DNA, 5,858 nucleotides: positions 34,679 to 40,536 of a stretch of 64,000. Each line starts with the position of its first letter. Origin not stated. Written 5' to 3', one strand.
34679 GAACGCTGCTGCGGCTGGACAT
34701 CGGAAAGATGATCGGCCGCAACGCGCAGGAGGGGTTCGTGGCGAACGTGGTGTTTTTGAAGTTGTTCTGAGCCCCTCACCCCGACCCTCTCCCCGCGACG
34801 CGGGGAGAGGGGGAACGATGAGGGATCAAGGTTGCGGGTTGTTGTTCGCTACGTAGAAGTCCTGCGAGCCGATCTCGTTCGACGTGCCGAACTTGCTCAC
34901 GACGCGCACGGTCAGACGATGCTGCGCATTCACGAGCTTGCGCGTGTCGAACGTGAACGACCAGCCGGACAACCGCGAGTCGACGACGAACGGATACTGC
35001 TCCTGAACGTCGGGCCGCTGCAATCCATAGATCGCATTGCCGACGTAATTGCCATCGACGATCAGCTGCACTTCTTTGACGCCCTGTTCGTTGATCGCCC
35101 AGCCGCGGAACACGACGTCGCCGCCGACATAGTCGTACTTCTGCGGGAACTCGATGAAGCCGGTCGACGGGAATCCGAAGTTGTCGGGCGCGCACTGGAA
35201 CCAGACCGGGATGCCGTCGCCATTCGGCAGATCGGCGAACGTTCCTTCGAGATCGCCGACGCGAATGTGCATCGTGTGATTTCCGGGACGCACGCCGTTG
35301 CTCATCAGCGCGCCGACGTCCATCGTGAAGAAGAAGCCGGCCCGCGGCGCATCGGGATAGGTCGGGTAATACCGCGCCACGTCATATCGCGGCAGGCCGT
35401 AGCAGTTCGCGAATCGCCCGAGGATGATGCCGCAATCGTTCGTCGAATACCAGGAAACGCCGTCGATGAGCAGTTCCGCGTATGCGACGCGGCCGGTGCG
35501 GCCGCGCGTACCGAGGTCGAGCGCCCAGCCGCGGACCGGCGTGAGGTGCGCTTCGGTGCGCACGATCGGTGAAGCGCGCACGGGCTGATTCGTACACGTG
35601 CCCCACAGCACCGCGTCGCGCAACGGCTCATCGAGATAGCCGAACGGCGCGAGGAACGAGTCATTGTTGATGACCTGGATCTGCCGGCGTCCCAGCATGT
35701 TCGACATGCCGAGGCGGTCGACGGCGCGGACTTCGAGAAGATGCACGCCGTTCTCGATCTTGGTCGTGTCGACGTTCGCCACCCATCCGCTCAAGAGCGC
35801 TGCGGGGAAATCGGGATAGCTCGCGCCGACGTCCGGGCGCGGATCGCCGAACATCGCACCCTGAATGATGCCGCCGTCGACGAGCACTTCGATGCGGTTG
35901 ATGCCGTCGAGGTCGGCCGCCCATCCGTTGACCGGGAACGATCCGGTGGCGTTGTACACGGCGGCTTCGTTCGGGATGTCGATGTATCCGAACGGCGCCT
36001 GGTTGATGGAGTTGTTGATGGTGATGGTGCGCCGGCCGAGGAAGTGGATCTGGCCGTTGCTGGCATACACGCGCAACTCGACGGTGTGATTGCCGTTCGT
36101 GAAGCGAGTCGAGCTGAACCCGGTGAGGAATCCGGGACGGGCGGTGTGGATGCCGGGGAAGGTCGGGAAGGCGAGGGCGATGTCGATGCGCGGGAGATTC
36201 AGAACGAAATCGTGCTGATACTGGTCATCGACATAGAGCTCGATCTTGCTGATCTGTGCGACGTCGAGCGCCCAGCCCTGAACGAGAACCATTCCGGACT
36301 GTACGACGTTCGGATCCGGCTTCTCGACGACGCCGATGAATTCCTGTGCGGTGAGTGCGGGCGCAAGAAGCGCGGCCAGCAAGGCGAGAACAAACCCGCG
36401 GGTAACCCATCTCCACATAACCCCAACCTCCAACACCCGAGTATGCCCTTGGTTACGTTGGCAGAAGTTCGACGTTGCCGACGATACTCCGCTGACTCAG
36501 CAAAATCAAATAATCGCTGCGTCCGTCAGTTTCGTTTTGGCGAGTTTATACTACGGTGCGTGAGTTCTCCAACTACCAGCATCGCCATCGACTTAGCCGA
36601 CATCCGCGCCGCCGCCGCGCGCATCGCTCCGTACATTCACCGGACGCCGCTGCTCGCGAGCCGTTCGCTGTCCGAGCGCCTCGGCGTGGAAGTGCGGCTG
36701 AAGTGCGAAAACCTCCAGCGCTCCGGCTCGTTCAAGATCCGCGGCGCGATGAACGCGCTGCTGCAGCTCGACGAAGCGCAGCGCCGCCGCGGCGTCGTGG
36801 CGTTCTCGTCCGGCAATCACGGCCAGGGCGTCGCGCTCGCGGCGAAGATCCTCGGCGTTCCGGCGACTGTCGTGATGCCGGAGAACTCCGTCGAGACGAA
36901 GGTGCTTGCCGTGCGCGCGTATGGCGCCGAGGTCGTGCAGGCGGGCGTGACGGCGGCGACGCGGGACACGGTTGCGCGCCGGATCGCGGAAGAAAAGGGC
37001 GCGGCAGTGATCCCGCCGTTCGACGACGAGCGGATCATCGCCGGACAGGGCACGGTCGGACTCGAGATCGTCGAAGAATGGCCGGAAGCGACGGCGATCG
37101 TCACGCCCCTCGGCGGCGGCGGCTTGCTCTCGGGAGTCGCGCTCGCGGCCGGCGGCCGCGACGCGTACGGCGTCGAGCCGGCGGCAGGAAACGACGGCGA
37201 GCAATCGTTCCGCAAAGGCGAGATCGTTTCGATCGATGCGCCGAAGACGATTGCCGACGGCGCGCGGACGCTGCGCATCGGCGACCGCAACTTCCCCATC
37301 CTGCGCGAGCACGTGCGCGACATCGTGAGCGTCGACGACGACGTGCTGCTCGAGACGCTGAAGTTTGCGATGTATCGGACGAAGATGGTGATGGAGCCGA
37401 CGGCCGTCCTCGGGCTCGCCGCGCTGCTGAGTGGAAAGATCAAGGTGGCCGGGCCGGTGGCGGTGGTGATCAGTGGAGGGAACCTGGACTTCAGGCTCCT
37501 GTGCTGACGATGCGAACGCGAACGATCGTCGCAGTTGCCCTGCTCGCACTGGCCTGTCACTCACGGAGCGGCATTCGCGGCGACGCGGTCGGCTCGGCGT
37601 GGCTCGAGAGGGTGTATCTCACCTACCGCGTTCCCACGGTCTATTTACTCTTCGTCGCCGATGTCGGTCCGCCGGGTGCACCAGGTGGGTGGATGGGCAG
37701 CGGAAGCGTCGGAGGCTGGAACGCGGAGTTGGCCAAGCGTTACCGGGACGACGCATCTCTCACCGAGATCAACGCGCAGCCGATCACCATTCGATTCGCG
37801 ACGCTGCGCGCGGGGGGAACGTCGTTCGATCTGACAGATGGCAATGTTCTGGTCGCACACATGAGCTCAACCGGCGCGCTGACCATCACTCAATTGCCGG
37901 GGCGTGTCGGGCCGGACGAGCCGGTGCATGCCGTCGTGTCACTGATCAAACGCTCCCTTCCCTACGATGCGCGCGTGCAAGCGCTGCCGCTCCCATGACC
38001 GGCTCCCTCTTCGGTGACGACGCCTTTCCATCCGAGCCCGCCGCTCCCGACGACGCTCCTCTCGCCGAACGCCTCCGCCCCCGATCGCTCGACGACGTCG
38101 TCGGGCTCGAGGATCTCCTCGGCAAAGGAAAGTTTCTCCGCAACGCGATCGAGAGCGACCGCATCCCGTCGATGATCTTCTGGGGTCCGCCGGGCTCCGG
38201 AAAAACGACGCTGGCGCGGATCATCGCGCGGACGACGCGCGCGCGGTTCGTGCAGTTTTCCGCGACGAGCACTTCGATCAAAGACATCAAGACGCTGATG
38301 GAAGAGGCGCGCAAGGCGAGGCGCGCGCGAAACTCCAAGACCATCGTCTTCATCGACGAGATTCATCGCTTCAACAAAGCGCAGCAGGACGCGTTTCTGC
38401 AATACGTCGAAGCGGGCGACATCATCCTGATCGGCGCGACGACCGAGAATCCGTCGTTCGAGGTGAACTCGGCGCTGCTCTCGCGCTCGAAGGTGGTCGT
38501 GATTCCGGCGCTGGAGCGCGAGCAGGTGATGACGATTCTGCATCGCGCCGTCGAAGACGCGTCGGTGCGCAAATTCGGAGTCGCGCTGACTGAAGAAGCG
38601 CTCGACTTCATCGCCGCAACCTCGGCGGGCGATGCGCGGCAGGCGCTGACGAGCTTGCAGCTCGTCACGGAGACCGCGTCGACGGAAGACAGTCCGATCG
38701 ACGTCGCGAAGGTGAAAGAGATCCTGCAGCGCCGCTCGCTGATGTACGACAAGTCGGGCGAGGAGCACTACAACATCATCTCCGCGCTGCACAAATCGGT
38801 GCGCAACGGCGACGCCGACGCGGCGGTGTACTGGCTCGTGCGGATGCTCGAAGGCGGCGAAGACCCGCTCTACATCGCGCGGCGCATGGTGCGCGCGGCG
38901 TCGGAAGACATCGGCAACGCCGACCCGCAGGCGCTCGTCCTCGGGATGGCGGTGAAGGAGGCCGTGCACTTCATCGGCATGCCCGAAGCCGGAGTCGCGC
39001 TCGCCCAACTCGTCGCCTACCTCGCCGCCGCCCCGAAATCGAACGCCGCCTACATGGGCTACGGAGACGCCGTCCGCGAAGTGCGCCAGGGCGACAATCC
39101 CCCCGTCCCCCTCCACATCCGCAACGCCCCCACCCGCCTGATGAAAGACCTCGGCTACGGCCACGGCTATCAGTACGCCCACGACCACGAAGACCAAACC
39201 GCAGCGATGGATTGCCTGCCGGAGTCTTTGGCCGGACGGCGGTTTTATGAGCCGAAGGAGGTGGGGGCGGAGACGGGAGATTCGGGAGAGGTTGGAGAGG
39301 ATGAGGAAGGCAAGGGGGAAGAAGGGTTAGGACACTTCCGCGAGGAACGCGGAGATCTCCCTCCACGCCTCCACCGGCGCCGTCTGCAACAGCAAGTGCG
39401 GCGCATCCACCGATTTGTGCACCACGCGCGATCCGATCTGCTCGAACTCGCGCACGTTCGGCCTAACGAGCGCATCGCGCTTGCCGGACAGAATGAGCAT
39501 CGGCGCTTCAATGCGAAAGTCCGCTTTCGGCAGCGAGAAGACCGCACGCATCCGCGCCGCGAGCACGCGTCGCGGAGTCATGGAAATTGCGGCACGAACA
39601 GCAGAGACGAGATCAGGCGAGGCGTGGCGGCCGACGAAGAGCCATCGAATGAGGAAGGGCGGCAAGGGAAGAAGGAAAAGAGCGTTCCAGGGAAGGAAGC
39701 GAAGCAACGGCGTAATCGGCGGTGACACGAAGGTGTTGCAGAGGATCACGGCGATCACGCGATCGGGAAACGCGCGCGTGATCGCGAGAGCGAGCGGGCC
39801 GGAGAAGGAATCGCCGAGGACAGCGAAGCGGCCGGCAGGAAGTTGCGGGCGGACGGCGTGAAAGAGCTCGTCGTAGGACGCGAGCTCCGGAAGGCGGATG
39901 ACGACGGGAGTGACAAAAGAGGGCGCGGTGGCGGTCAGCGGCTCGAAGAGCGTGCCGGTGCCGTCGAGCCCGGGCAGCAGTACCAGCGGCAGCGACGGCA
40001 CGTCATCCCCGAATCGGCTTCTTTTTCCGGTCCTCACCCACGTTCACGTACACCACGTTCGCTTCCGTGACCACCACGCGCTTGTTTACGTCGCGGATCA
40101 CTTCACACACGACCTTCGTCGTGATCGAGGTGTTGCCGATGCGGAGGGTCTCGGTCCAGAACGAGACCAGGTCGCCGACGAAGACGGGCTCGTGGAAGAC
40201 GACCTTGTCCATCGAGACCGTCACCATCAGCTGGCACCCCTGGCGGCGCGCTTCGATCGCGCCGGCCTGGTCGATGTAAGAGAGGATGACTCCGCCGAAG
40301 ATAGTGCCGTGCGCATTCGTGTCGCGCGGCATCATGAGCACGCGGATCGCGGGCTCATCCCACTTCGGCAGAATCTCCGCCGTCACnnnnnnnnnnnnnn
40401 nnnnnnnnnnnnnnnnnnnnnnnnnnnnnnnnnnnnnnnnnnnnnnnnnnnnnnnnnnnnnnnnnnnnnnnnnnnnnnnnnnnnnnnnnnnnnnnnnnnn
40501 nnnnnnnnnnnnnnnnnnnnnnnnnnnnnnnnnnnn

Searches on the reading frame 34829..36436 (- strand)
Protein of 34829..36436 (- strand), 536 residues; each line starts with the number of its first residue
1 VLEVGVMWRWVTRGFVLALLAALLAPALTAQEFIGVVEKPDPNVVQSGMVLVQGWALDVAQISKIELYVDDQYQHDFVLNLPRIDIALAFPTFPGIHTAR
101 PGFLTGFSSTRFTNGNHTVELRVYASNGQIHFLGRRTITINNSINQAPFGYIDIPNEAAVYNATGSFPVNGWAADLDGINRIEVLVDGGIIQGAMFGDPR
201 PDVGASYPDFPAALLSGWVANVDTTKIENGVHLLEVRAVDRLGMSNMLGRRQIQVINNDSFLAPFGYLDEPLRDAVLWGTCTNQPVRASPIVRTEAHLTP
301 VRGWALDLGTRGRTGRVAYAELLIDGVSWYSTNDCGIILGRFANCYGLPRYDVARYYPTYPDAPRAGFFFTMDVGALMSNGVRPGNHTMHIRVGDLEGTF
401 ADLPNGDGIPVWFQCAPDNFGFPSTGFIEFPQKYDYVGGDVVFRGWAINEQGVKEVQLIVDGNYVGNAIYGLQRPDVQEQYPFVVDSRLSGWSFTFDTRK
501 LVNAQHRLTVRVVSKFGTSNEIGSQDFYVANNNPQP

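Call 11: search_protein_families(library=pfam, proteins=[window:34829-36436:-], max_evalue=0.001)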
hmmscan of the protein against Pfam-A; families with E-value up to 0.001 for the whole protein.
window:34829-36436:- (536 aa): 1 family
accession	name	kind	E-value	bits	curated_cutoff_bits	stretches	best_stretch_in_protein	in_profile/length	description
PF17957.7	Big_7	-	1.6e-15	57.9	24.1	1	436-510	13-70/70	Bacterial Ig domain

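Call 81: search_protein_families(library=phrogs, proteins=[window:34829-36436:-], max_evalue=0.00001)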
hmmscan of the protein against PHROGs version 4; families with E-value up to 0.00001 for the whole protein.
window:34829-36436:- (536 aa): 0 families

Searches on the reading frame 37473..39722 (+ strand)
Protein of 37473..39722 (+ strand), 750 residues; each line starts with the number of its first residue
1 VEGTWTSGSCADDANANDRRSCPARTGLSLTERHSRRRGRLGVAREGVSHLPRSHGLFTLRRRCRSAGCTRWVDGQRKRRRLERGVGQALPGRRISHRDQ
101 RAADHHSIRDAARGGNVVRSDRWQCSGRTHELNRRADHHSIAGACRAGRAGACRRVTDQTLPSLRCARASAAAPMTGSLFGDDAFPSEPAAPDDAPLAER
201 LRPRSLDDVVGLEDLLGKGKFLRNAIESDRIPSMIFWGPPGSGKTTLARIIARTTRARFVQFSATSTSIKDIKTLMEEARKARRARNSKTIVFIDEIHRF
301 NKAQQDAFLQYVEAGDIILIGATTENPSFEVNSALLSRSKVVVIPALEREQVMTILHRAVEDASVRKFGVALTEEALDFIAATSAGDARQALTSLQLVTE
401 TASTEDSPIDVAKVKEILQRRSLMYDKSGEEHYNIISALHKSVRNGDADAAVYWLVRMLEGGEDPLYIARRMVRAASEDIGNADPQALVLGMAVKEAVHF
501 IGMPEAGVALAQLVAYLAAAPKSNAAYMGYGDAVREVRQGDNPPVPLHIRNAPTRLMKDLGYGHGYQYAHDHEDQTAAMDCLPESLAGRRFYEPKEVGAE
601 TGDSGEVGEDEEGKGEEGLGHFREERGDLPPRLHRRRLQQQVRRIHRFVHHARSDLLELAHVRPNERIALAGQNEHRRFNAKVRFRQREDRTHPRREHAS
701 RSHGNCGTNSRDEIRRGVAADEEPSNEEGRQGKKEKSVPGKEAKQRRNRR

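Call 11: search_protein_families(library=pfam, proteins=[window:37473-39722:+], max_evalue=0.001)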
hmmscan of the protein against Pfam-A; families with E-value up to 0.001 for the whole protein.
window:37473-39722:+ (750 aa): 16 families
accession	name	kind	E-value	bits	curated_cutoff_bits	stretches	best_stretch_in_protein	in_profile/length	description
PF12002.13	MgsA_C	-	1.9e-62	210.5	27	1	446-601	2-157/167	MgsA AAA+ ATPase C terminal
PF16193.11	AAA_assoc_2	-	3.9e-25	88.3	34.3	1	369-444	4-81/81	AAA C-terminal domain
PF00004.35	AAA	-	8.7e-18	65.5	21.2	1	234-341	1-125/131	ATPase family associated with various cellular activities (AAA)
PF05496.18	RuvB_N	-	1e-11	45.3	27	1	201-323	1-120/159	Holliday junction DNA helicase RuvB P-loop domain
PF07728.20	AAA_5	-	1.8e-08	34.9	22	1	234-320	2-98/139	AAA domain (dynein-related subfamily)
PF13173.12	AAA_14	-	1.4e-07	32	27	1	234-347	5-123/129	AAA domain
PF13191.12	AAA_16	-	5.8e-06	27.3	32.6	0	224-262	14-63/167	AAA ATPase domain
PF20720.3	nSTAND3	-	1.8e-05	25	27.2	1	235-297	21-74/155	Novel STAND NTPase 3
PF07724.20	AAA_2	-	4.3e-05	24.1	27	1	231-317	3-104/166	AAA domain (Cdc48 subfamily)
PF13401.12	AAA_22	-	5.4e-05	23.9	27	0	234-283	8-58/130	AAA domain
PF13604.12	AAA_30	-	5.8e-05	23.3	27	1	234-333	21-135/191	AAA domain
PF22703.2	Cdc6_lid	-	0.00012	22.4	27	1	371-408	16-56/68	Cdc6 AAA+ ATPase-type lid domain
PF01078.27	Mg_chelatase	-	0.00012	22.1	20.3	0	233-273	24-64/207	Magnesium chelatase, subunit ChlI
PF00158.32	Sigma54_activat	-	0.00038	20.6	20.2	0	279-326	84-131/168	Sigma-54 interaction domain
PF13479.12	AAA_24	-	0.00074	19.9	27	0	233-301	4-77/195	AAA domain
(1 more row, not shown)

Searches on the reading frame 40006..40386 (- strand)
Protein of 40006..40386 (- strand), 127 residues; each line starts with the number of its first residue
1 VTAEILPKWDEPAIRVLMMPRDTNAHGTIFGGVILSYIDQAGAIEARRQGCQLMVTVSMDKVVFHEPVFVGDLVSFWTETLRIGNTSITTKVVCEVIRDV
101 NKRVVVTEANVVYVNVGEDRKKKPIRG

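Call 11: search_protein_families(library=pfam, proteins=[window:40006-40386:-], max_evalue=0.001)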
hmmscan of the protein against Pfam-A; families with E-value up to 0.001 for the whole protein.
window:40006-40386:- (127 aa): 1 family
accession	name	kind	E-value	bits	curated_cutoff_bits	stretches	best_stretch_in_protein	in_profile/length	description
PF03061.28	4HBT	-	2.2e-15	57.1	20.6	1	26-92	1-68/79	Thioesterase superfamily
